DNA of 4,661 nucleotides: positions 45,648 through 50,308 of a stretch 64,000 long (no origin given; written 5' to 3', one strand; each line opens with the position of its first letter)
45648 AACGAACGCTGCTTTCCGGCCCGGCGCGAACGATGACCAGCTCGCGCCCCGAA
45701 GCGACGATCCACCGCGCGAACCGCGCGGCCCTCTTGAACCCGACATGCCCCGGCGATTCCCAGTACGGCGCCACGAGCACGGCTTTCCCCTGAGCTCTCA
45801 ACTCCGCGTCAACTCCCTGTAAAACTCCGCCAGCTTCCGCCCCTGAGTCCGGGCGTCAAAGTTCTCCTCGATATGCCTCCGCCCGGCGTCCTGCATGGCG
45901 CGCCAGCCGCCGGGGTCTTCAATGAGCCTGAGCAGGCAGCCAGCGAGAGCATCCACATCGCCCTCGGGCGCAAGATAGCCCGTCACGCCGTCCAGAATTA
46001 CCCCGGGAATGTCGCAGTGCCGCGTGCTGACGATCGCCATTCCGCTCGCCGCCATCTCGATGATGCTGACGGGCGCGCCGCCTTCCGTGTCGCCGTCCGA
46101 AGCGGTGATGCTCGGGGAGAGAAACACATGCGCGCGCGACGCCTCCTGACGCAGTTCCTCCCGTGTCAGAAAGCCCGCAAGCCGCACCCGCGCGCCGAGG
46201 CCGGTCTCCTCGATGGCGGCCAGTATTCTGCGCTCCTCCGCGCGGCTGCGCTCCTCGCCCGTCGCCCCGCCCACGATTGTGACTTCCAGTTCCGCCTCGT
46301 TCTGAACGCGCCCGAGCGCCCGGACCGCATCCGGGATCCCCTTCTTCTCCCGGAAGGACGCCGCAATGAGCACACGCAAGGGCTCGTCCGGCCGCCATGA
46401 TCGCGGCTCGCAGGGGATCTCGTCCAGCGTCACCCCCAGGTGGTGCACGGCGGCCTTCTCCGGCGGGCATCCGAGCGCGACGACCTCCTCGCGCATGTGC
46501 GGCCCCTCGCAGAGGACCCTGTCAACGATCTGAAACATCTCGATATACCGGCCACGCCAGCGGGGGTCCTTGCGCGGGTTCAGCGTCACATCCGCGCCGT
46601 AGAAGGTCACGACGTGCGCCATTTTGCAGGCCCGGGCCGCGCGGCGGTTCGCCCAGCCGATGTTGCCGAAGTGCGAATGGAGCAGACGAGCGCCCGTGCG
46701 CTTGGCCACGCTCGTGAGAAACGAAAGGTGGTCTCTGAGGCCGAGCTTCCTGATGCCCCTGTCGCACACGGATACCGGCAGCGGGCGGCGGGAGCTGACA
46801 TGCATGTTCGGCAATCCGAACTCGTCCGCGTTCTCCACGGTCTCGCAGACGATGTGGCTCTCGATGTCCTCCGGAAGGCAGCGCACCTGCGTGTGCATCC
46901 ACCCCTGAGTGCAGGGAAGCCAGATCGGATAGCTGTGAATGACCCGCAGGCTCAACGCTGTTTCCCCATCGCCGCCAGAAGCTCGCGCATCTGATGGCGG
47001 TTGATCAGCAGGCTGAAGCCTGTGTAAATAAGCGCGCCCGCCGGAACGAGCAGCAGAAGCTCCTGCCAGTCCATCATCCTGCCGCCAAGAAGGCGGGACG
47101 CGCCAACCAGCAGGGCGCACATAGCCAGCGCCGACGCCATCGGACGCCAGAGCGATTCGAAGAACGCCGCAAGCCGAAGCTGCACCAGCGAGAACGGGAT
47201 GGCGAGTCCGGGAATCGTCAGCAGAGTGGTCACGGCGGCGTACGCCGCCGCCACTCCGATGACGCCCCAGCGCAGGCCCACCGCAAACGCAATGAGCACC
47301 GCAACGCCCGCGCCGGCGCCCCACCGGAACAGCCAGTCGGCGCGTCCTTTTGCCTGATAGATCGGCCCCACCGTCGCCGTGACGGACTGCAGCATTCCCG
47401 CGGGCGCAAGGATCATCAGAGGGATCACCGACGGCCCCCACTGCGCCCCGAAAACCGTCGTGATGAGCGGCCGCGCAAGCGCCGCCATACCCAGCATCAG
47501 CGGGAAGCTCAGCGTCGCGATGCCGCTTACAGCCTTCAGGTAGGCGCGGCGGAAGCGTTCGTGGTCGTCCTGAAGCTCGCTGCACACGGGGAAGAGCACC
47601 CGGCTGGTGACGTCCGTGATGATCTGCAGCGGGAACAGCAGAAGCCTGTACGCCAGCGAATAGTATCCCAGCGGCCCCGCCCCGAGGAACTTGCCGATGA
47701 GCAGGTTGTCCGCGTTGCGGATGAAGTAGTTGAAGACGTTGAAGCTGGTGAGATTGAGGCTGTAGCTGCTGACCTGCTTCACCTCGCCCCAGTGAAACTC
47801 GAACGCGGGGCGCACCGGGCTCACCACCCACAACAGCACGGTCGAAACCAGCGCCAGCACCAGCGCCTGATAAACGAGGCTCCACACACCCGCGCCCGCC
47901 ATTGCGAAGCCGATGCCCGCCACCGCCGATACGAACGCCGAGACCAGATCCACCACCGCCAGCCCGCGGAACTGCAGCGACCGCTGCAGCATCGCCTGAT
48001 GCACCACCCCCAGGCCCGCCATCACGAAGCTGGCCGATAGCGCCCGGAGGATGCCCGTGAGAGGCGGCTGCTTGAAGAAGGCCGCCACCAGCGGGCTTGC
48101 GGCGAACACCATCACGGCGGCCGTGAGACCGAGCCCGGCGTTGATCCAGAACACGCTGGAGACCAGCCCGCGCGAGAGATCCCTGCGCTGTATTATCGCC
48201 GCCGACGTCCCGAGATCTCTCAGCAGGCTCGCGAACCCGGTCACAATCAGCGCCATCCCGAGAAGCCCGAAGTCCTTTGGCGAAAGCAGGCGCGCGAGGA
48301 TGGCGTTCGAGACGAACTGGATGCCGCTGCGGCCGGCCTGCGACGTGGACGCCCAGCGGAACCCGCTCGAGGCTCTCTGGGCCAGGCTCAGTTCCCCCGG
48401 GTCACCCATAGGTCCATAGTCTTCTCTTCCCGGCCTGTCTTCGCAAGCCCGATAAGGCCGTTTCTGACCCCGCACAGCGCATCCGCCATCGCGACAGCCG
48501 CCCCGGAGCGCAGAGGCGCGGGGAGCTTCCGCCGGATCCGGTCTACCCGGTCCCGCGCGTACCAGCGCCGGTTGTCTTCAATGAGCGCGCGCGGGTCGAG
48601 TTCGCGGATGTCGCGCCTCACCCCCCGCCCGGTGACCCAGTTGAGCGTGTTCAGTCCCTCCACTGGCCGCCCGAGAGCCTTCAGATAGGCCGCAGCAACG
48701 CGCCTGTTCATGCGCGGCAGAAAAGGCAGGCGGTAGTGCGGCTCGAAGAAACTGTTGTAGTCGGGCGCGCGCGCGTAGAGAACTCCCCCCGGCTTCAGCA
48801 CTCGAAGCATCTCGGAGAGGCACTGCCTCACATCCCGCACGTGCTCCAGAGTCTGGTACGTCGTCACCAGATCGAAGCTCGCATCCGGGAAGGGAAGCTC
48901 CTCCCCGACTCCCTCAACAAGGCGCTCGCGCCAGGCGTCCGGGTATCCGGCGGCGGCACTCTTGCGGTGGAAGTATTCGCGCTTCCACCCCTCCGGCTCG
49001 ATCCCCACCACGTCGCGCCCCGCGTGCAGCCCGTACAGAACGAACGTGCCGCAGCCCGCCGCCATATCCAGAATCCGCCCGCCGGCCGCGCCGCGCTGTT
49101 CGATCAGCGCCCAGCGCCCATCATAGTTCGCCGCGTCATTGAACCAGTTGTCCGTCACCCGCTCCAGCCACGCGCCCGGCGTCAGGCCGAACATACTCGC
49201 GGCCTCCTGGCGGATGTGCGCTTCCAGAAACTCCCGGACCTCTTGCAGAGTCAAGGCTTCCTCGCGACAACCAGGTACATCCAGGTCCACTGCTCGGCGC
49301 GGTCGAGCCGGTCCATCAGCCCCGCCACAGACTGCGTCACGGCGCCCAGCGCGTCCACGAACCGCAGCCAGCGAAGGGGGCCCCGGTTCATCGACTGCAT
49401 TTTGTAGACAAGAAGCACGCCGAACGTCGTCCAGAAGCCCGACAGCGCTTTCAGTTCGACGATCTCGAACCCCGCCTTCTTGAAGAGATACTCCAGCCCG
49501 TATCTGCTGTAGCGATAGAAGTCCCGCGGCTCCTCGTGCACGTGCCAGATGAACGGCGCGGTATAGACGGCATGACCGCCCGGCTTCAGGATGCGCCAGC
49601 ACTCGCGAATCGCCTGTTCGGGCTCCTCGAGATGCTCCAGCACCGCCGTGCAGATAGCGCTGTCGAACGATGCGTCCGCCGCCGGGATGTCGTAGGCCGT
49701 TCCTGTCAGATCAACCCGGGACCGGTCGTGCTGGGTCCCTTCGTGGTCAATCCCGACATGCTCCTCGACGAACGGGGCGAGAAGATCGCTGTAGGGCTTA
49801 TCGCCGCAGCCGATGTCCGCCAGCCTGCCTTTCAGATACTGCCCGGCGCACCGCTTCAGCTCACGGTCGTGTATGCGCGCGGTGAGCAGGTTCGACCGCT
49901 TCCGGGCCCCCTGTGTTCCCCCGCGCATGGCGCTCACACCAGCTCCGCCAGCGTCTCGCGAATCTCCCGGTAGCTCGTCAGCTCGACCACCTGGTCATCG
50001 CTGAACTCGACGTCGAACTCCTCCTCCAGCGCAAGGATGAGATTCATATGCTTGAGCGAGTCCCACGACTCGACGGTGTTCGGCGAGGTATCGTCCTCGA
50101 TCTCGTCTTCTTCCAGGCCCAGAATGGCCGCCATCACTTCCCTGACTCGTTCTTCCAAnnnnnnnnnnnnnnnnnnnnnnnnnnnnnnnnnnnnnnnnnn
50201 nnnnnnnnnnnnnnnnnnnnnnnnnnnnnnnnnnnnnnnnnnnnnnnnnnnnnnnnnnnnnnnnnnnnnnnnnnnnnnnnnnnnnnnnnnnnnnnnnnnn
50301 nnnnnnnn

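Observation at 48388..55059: FkbH-like glyceryl-ACP module with three methyltransferases inside a Wzx/Wzy polysaccharide locus: candidate O-methylated glyceroyl (or related) acyl decoration of an amino sugar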

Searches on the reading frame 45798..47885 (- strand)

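Call 4: search_protein_families(library=pfam, proteins=[window:45798-47885:-], max_evalue=0.01)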
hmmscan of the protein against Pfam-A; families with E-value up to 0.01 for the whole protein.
window:45798-47885:- (695 aa): 5 families
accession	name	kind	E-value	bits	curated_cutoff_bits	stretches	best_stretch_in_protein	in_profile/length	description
PF00534.26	Glycos_transf_1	-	8.3e-22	78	26.4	1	499-669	12-170/172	Glycosyl transferases group 1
PF13692.12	Glyco_trans_1_4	-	1.2e-21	77.9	27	1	504-657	3-142/142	Glycosyl transferases group 1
PF13439.12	Glyco_transf_4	-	1.1e-10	42.3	28.5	1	334-488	12-169/170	Glycosyltransferase Family 4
PF13579.12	Glyco_trans_4_4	-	1.8e-07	32.1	29.7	1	384-484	54-158/158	Glycosyl transferase 4-like domain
PF13524.12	Glyco_trans_1_2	-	0.00038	20.9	25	1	552-681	27-138/144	Glycosyl transferase-like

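Call 5: search_protein_families(library=ncbifam, proteins=[window:45798-47885:-], max_evalue=0.01)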
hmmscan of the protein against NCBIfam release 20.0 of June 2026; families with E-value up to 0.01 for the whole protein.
window:45798-47885:- (695 aa): 16 families
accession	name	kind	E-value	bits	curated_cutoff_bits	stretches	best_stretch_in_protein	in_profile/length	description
TIGR04005.1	wcaL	equivalog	7.5e-31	107.4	537.6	1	392-689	112-403/406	colanic acid biosynthesis glycosyltransferase WcaL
NF041876.1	EPS_EpsE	equivalog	2.3e-25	89.7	400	1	473-684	183-388/389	exopolysaccharide biosynthesis GT4 family glycosyltransferase EpsE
TIGR03999.1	thiol_BshA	equivalog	2.1e-16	59.8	273.7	1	505-693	201-374/375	N-acetyl-alpha-D-glucosaminyl L-malate synthase BshA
TIGR03088.1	stp2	hypoth_equivalog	1.2e-13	50.9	409.05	1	500-691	192-372/374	TIGR03088 family PEP-CTERM/XrtA system glycosyltransferase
TIGR04063.1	stp3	hypoth_equivalog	2.9e-13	49.5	442.05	1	455-693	159-396/397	TIGR04063 family PEP-CTERM/XrtA system glycosyltransferase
TIGR02149.1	glgA_Coryne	subfamily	3.7e-12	46.1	302.4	1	505-692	207-390/391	glycogen synthase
TIGR04348.1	TIGR04348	equivalog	1.8e-10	40.4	300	1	497-670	132-290/310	selenoneine biosynthesis selenosugar synthase SenB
TIGR03449.1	mycothiol_MshA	equivalog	2e-10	40.2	462.5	1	521-693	242-404/406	D-inositol-3-phosphate glycosyltransferase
NF038229.1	Glyco4_Geo_Pelo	equivalog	5.5e-09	35.5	400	1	401-693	61-337/338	GPMC system family 4 glycosyltransferase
NF047684.1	TeichurnBiosyTuaC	equivalog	2.6e-07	29.9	550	1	399-693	109-390/391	teichuronic acid biosynthesis protein TuaC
NF053787.1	GlcN_PG_synth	equivalog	8.7e-07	28.1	480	1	596-693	267-360/361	N-acetylglucosaminyl phosphatidylglycerol synthase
NF038298.1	EPS_HpsO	equivalog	1e-06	27.8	575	1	607-692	304-387/388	hormogonium polysaccharide biosynthesis glycosyltransferase HpsO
NF041879.1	EPS_EpsH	equivalog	1.2e-05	24.3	800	1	501-692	236-416/431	exopolysaccharide biosynthesis glycosyltransferase EpsH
NF038011.1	PelF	equivalog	0.00038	19.6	100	1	467-680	271-480/489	GT4 family glycosyltransferase PelF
NF038295.1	EPS_HpsP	equivalog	0.00064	18.8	550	1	504-692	209-387/388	hormogonium polysaccharide biosynthesis glycosyltransferase HpsP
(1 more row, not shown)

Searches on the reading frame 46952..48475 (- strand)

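Call 4: search_protein_families(library=pfam, proteins=[window:46952-48475:-], max_evalue=0.01)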
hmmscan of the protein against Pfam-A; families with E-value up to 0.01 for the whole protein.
window:46952-48475:- (507 aa): 2 families
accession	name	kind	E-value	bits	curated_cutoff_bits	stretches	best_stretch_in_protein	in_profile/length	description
PF13440.11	Polysacc_synt_3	-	9.7e-92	307.8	23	1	59-350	1-292/293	Polysaccharide biosynthesis protein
PF01943.22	Polysacc_synt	-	4e-45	154.8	28.2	1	39-302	5-274/274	Polysaccharide biosynthesis protein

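Call 5: search_protein_families(library=ncbifam, proteins=[window:46952-48475:-], max_evalue=0.01)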
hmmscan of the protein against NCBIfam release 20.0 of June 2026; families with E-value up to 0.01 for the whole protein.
window:46952-48475:- (507 aa): 3 families
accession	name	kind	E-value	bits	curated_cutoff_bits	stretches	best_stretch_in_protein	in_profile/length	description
NF007773.0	PRK10459.1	equivalog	4.4e-100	336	273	1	30-496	2-471/492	MOP flippase family protein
NF047674.1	TeichurnBiosyTuaB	equivalog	4.8e-81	273.2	580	1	32-485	5-463/469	teichuronic acid biosynthesis protein TuaB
NF058658.1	Oglyco_Wzx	exception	9.8e-61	206.2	720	1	28-419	3-394/478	O-glycosylation flippase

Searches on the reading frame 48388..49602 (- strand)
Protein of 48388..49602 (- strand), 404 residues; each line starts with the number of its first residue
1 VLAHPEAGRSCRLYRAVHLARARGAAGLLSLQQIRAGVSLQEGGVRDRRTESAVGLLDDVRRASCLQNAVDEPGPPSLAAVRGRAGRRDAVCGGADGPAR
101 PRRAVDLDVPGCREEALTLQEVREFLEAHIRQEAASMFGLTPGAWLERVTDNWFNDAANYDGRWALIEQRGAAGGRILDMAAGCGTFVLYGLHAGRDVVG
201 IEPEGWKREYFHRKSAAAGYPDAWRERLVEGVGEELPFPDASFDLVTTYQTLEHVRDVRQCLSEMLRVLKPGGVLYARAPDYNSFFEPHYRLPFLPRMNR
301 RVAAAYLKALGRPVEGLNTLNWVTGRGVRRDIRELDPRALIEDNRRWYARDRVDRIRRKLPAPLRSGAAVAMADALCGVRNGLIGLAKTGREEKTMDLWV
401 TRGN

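Call 4: search_protein_families(library=pfam, proteins=[window:48388-49602:-], max_evalue=0.01)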
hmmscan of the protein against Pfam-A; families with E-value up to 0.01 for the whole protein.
window:48388-49602:- (404 aa): 7 families
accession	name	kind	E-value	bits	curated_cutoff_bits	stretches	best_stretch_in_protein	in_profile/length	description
PF08241.18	Methyltransf_11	-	4.4e-18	66.1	21.2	1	178-276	1-94/95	Methyltransferase domain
PF13649.12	Methyltransf_25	-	4e-14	53.5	27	1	177-273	1-97/97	Methyltransferase domain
PF13489.12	Methyltransf_23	-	7e-11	42.6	27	1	170-284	19-123/164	Methyltransferase domain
PF08242.18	Methyltransf_12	-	1.1e-09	39.3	30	1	178-275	1-98/98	Methyltransferase domain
PF01209.24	Ubie_methyltran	-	2.4e-09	37.3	20.1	1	225-277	99-151/233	ubiE/COQ5 methyltransferase family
PF13847.12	Methyltransf_31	-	9.3e-09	35.5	27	1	198-281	31-113/145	Methyltransferase domain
PF07021.18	MetW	-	0.00046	20.3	21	1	172-270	12-103/193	Methionine biosynthesis protein MetW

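Call 5: search_protein_families(library=ncbifam, proteins=[window:48388-49602:-], max_evalue=0.01)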
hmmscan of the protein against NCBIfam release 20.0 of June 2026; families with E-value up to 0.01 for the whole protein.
window:48388-49602:- (404 aa): 26 families (the best 25 are shown)
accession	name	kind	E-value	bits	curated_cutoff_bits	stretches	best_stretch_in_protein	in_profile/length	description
NF001241.0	PRK00216.1-2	equivalog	1.7e-11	44.2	327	1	172-276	50-146/231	demethylmenaquinone methyltransferase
NF045667.1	MTase_DVU1556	equivalog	1.7e-10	40.7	155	1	172-276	21-118/213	DVU_1556 family methyltransferase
TIGR01934.1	MenG_MenH_UbiE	subfamily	2.8e-10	39.9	158.35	1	173-276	39-140/223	ubiquinone/menaquinone biosynthesis methyltransferase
NF041537.1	ArsM_AhpD_UU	exception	1.2e-08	34.1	510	1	173-275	76-178/345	arsenite methyltransferase/AhpD domain selenoprotein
NF001244.0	PRK00216.1-5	equivalog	1.3e-08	34.4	216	1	173-275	48-151/236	bifunctional demethylmenaquinone methyltransferase/2-methoxy-6-polyprenyl-1,4-benzoquinol methylase UbiE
NF001240.0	PRK00216.1-1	equivalog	1.6e-08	33.9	378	1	231-276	122-167/251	bifunctional demethylmenaquinone methyltransferase/2-methoxy-6-polyprenyl-1,4-benzoquinol methylase UbiE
TIGR02752.1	MenG_heptapren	equivalog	4.8e-08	32.8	419.85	1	227-275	99-147/231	demethylmenaquinone methyltransferase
NF001243.0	PRK00216.1-4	equivalog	5.3e-08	32.5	235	1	227-275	101-149/237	demethylmenaquinone methyltransferase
NF001242.0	PRK00216.1-3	equivalog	9.7e-08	31.7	351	1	228-274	126-172/258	bifunctional demethylmenaquinone methyltransferase/2-methoxy-6-polyprenyl-1,4-benzoquinol methylase UbiE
NF052510.1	methyltran_MpqE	exception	2.6e-07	30.3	335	1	227-275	101-149/234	methyl-plastoquinone biosynthesis methyltransferase MpqE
NF045823.1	PthPhpthDimycoMt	equivalog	7.8e-07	28.5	300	1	228-278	117-168/256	phthiotriol/phenolphthiotriol dimycocerosates methyltransferase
NF040539.1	AST_met_ArsM_2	exception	2.3e-06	27.6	240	1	175-275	58-161/262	putative arsinothricin biosynthesis methyltransferase ArsM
NF041536.1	ArsM_DUF2284_UU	exception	2.7e-06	26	575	1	173-275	76-178/459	arsenite methyltransferase/DUF2284 domain selenoprotein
NF041675.1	sarc_dimgly_tmase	equivalog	2.9e-06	27.4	550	1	171-276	64-168/278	sarcosine/dimethylglycine N-methyltransferase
NF043040.1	corrin_prot_MT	hypoth_equivalog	4.4e-06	26.3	180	1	167-276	35-146/216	corrinoid protein-associated methyltransferase CpaM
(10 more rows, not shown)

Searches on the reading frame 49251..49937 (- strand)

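Call 4: search_protein_families(library=pfam, proteins=[window:49251-49937:-], max_evalue=0.01)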
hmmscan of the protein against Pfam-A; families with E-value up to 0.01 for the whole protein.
window:49251-49937:- (228 aa): 8 families
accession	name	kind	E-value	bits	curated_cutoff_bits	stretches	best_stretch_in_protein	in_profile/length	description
PF08241.18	Methyltransf_11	-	1.8e-17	64.2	21.2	1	41-124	2-94/95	Methyltransferase domain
PF13489.12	Methyltransf_23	-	5.6e-12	46.1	27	1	25-161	11-163/164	Methyltransferase domain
PF13649.12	Methyltransf_25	-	2.6e-09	38.1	27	1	41-121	3-97/97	Methyltransferase domain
PF08242.18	Methyltransf_12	-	1.5e-08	35.7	30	1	72-122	46-97/98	Methyltransferase domain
PF13847.12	Methyltransf_31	-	2.1e-05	24.7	27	1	81-127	63-111/145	Methyltransferase domain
PF05148.21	Methyltransf_8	-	0.00027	21.3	27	1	37-123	74-154/219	Hypothetical methyltransferase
PF01209.24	Ubie_methyltran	-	0.00027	20.8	20.1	1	77-123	103-149/233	ubiE/COQ5 methyltransferase family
PF14248.12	DUF4345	-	0.00054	20.4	26.5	1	161-221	44-106/119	Domain of unknown function (DUF4345)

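Call 5: search_protein_families(library=ncbifam, proteins=[window:49251-49937:-], max_evalue=0.01)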
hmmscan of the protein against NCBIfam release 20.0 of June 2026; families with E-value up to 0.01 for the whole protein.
window:49251-49937:- (228 aa): 23 families
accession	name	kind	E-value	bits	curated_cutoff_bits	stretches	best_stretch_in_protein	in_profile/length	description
NF045667.1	MTase_DVU1556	equivalog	1.5e-13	50.7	155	1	34-184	21-187/213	DVU_1556 family methyltransferase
TIGR01983.1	UbiG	equivalog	6.5e-07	28.9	102.95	1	36-125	50-151/228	bifunctional 2-polyprenyl-6-hydroxyphenol methylase/3-demethylubiquinol 3-O-methyltransferase UbiG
NF041537.1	ArsM_AhpD_UU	exception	4.4e-06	25.7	510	1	73-124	127-179/345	arsenite methyltransferase/AhpD domain selenoprotein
NF052510.1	methyltran_MpqE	exception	2.8e-05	23.6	335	1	76-142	102-167/234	methyl-plastoquinone biosynthesis methyltransferase MpqE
NF001241.0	PRK00216.1-2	equivalog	4.3e-05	23.3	327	1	66-125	88-147/231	demethylmenaquinone methyltransferase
TIGR01934.1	MenG_MenH_UbiE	subfamily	5.1e-05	22.7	158.35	1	77-124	93-140/223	ubiquinone/menaquinone biosynthesis methyltransferase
NF047649.1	MTase_UXPK_star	exception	6.2e-05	22.1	460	1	79-124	135-180/283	methyltransferase/UXPK-star double selenoprotein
TIGR02072.1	BioC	equivalog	0.00013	21.9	184.95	1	37-150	36-157/244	malonyl-ACP O-methyltransferase BioC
NF008823.0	PRK11873.1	subfamily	0.00025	20.6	263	1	78-123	134-179/272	arsenite methyltransferase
NF045823.1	PthPhpthDimycoMt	equivalog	0.0003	20.1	300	1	62-126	102-167/256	phthiotriol/phenolphthiotriol dimycocerosates methyltransferase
NF001243.0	PRK00216.1-4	equivalog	0.00042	19.7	235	1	68-124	92-150/237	demethylmenaquinone methyltransferase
NF041536.1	ArsM_DUF2284_UU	exception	0.00046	18.6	575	1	80-124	135-179/459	arsenite methyltransferase/DUF2284 domain selenoprotein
NF041675.1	sarc_dimgly_tmase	equivalog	0.0005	20.1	550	1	79-129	123-173/278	sarcosine/dimethylglycine N-methyltransferase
NF040539.1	AST_met_ArsM_2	exception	0.00061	19.7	240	1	78-127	116-165/262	putative arsinothricin biosynthesis methyltransferase ArsM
NF001244.0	PRK00216.1-5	equivalog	0.00077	18.8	216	1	78-124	106-152/236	bifunctional demethylmenaquinone methyltransferase/2-methoxy-6-polyprenyl-1,4-benzoquinol methylase UbiE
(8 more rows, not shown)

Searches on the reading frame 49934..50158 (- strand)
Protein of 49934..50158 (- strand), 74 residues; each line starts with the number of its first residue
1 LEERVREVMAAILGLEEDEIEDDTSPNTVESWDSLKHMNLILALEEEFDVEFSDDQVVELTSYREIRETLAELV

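Call 4: search_protein_families(library=pfam, proteins=[window:49934-50158:-], max_evalue=0.01)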
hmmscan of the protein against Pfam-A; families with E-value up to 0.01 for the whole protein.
window:49934-50158:- (74 aa): 1 family
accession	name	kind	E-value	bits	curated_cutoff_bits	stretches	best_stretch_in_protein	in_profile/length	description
PF00550.31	PP-binding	-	7.7e-09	36.1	20.8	1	3-67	1-64/67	Phosphopantetheine attachment site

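Call 5: search_protein_families(library=ncbifam, proteins=[window:49934-50158:-], max_evalue=0.01)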
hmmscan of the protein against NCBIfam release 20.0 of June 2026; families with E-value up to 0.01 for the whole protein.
window:49934-50158:- (74 aa): 11 families
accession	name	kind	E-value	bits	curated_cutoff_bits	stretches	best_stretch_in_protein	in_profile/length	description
NF002149.0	PRK00982.1-3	equivalog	1.7e-10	40.7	106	1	1-62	4-65/78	acyl carrier protein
NF002148.0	PRK00982.1-2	subfamily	9.2e-10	38.2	71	1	2-66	6-70/79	acyl carrier protein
NF002151.0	PRK00982.1-5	equivalog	1.7e-08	34.5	92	1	2-62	5-65/78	acyl carrier protein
TIGR00517.1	acyl_carrier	equivalog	2.5e-08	33.7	70.45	1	2-63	5-66/77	acyl carrier protein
NF006031.0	PRK08172.1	equivalog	1.6e-07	31.9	76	1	2-66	6-70/82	acyl carrier protein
NF002150.0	PRK00982.1-4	subfamily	3.6e-06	27.1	66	1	3-61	8-66/80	acyl carrier protein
NF005480.0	PRK07081.1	equivalog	6.3e-06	26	72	1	1-66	1-66/83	acyl carrier protein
NF002147.0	PRK00982.1-1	equivalog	4.3e-05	23.2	84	1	5-63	12-70/83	acyl carrier protein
NF058660.1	cispen_ACP_AmcB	equivalog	0.00017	21.7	80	1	5-67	6-69/80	cispentacin biosynthesis acyl carrier protein AmcB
NF009104.0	PRK12449.1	equivalog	0.0023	17.9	70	1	16-70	21-75/80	acyl carrier protein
NF003464.0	PRK05087.1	equivalog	0.0091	16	68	0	2-53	4-55/78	D-alanine--poly(phosphoribitol) ligase subunit DltC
